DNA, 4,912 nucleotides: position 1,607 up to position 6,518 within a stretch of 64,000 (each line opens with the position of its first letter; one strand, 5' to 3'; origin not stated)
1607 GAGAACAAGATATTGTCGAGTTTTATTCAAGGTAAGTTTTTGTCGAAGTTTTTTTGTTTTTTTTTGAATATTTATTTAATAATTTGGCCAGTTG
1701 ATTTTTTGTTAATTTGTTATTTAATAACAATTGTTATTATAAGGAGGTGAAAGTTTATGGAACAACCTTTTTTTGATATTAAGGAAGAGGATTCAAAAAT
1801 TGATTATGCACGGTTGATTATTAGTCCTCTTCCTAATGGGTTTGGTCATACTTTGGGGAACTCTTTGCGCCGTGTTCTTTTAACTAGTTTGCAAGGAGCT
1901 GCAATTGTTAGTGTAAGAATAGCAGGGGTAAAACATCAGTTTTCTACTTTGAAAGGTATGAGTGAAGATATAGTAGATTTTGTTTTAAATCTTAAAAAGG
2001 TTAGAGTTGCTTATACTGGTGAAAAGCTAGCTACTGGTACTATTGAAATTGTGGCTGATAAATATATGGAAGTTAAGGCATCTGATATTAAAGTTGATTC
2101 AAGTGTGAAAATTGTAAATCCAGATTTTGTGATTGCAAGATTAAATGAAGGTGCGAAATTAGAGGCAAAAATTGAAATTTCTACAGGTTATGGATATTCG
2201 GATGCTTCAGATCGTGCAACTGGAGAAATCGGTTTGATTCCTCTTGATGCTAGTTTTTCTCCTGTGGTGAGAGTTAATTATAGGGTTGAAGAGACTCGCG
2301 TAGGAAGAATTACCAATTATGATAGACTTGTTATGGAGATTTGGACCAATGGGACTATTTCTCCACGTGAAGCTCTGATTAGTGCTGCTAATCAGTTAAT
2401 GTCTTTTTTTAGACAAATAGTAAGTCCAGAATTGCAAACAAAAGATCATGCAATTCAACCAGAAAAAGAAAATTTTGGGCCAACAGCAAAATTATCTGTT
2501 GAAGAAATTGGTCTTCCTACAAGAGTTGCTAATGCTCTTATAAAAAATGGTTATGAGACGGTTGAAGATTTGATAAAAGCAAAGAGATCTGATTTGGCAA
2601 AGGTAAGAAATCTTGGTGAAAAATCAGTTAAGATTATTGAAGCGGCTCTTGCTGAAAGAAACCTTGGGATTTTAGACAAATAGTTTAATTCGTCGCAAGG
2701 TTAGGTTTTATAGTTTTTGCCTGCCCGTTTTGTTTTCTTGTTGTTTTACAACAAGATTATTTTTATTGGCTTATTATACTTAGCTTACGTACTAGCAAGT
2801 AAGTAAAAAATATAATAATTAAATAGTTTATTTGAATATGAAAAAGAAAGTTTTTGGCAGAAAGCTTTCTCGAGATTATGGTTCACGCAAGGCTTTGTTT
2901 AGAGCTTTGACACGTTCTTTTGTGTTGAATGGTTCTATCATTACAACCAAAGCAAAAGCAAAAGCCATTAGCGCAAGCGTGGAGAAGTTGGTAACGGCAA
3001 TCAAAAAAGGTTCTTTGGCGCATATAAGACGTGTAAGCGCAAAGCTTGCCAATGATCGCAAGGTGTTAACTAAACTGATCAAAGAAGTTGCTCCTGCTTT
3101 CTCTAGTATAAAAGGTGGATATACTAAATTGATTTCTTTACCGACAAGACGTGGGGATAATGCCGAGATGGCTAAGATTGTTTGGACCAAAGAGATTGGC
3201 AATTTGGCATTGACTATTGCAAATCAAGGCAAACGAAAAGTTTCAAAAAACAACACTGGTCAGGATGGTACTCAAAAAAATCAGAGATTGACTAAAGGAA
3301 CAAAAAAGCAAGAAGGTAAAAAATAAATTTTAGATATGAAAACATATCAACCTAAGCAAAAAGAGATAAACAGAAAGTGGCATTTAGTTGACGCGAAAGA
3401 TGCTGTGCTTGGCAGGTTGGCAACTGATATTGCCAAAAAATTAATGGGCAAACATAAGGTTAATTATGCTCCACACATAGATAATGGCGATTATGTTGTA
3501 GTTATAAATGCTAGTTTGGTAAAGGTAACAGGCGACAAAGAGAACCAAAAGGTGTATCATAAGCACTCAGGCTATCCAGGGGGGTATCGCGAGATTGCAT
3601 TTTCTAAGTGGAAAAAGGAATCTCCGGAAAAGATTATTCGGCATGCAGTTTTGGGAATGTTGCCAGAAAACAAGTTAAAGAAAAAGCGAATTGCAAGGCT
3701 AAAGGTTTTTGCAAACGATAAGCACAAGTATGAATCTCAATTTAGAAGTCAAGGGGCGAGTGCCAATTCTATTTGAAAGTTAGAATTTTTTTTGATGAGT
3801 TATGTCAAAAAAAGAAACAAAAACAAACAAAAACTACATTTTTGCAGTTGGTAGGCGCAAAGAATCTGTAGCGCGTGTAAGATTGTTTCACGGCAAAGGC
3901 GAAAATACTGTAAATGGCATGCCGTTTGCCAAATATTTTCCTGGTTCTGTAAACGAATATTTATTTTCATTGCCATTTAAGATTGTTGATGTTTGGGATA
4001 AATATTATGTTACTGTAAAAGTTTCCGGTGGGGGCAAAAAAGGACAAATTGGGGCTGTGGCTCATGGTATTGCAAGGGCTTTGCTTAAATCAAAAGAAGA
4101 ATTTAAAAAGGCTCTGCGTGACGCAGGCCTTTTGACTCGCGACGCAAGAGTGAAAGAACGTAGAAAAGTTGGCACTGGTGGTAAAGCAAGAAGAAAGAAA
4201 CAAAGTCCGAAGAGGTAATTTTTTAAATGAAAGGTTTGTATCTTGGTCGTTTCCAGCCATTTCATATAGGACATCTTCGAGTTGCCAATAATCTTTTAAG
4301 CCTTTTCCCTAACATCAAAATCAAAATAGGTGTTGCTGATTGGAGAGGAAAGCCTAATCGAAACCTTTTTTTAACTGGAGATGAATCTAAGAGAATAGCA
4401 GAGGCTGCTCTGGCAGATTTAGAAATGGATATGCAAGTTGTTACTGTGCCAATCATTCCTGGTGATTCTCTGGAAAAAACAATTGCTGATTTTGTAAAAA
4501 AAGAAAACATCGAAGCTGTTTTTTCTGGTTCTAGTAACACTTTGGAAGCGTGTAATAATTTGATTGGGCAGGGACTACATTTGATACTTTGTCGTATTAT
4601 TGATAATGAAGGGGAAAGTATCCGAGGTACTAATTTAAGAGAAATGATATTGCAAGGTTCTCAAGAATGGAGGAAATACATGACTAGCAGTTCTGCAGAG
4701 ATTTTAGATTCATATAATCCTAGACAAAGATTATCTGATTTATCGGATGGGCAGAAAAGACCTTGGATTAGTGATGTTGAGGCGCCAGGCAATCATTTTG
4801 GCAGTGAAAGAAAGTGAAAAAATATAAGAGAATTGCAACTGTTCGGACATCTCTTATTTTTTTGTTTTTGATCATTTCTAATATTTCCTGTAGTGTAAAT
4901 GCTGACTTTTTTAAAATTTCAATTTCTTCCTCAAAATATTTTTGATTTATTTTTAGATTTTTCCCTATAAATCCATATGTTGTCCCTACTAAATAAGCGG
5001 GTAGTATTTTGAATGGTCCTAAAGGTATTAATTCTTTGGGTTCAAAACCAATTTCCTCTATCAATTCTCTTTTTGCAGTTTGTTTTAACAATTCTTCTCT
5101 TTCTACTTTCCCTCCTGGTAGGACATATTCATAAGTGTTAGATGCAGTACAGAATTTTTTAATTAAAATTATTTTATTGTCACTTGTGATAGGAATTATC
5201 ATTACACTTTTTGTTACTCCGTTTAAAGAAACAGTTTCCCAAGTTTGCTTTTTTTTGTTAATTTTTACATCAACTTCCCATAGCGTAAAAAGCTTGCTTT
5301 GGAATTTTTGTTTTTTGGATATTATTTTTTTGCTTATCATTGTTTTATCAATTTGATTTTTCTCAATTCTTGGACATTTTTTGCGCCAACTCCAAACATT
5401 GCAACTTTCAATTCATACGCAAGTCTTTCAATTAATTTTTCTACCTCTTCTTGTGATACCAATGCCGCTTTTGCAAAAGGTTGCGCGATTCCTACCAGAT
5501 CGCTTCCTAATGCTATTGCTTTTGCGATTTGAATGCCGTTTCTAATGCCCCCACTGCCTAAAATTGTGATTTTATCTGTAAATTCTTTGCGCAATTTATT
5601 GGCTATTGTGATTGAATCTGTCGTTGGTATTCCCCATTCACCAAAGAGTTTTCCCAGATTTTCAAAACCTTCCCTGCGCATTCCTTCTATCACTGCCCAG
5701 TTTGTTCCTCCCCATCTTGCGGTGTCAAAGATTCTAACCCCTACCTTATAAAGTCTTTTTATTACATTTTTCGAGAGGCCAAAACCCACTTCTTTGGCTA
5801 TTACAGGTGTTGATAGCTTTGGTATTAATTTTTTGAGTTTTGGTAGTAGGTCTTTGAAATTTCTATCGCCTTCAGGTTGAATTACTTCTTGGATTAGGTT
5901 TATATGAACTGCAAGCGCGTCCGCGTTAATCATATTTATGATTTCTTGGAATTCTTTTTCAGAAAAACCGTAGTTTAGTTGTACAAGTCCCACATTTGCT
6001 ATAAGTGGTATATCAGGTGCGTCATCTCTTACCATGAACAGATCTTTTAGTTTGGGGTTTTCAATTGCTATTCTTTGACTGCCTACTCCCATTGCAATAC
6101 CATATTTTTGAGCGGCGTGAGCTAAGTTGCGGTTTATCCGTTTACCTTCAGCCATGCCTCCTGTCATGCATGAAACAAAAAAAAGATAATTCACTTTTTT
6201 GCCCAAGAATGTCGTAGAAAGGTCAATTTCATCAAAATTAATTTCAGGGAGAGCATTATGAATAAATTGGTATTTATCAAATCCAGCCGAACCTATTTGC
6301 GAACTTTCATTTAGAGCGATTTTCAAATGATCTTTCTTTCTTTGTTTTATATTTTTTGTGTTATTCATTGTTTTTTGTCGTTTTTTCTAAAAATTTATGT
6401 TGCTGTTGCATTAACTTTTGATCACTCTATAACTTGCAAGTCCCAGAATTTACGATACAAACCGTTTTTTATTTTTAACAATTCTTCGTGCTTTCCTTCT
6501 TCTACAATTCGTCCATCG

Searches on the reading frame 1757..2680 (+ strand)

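Call 62: search_protein_families(library=pfam, proteins=[window:1757-2680:+], max_evalue=0.001)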
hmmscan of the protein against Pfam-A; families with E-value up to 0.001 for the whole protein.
window:1757-2680:+ (308 aa): 5 families
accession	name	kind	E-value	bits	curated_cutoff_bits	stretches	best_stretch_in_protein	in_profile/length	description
PF01000.31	RNA_pol_A_bac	-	1e-27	97.1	33.9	1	53-168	1-119/119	RNA polymerase Rpb3/RpoA insert domain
PF01193.29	RNA_pol_L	-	3e-22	78.6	24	1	24-216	2-72/74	RNA polymerase Rpb3/Rpb11 dimerisation domain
PF03118.21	RNA_pol_A_CTD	-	2.9e-14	53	23.8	1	242-300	9-67/67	Bacterial RNA polymerase, alpha chain C terminal domain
PF14520.12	HHH_5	-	6.5e-06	27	27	1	256-292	13-49/57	Helix-hairpin-helix domain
PF13656.11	RNA_pol_L_2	-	0.00025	21.1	27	0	190-221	41-72/75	RNA polymerase Rpb3/Rpb11 dimerisation domain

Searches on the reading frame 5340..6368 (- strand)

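Call 62: search_protein_families(library=pfam, proteins=[window:5340-6368:-], max_evalue=0.001)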
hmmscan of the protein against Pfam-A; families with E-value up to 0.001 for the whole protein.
window:5340-6368:- (343 aa): 3 families
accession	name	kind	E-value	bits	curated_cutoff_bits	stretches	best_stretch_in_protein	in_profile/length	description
PF01070.24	FMN_dh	-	1.1e-22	81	24.9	2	252-337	259-345/350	FMN-dependent dehydrogenase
PF00478.31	IMPDH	-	1.7e-06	27.7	25.6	0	245-300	188-241/345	IMP dehydrogenase / GMP reductase domain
PF01645.23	Glu_synthase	-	1e-05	25.3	20.4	1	245-296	252-305/369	Conserved region in glutamate synthase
